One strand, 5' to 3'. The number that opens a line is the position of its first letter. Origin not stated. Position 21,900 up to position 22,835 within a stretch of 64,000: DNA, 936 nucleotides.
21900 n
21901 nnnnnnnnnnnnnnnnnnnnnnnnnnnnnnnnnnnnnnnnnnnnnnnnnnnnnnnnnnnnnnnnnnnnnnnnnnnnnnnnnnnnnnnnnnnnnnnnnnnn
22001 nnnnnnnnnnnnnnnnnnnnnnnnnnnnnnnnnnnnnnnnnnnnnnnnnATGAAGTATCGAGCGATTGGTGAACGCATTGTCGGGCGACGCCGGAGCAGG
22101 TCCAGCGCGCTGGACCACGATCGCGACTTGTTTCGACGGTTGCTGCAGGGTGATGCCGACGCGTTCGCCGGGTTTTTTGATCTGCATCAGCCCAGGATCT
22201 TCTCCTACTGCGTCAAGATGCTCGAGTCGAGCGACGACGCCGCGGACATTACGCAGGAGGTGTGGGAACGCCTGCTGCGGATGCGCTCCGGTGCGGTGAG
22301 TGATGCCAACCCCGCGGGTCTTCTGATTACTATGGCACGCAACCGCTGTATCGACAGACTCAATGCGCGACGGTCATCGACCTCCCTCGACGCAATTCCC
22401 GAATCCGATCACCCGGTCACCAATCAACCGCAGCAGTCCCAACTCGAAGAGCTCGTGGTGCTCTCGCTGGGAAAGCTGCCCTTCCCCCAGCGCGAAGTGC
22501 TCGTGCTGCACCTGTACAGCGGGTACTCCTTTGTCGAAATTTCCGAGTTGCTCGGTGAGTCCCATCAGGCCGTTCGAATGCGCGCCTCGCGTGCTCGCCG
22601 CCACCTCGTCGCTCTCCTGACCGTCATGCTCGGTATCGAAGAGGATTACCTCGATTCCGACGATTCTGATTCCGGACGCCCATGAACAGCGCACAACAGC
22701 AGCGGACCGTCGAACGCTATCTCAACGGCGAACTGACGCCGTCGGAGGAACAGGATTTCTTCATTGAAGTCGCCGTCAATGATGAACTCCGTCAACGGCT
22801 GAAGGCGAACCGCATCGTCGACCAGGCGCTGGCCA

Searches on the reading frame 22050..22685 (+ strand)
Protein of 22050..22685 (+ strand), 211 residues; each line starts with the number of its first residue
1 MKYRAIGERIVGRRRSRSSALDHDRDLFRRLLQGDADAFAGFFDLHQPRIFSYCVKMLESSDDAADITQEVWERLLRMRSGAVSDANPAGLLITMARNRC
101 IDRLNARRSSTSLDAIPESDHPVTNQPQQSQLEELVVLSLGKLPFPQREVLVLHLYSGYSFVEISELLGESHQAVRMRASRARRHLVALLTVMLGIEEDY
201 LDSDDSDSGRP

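Call 14: search_protein_families(library=pfam, proteins=[window:22050-22685:+], max_evalue=0.01)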
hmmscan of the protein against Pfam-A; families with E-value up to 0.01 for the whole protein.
window:22050-22685:+ (211 aa): 4 families
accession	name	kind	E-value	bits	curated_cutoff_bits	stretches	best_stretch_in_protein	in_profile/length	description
PF04542.20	Sigma70_r2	-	6.5e-12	45.5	24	1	43-108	2-69/71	Sigma-70 region 2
PF08281.18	Sigma70_r4_2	-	1.1e-11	44.6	25.7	1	139-186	7-54/54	Sigma-70, region 4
PF04545.22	Sigma70_r4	-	3.9e-08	33.1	24.1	1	140-186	2-48/50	Sigma-70, region 4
PF07638.17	Sigma70_ECF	-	0.0034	17.7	21.1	1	121-186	115-179/185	ECF sigma factor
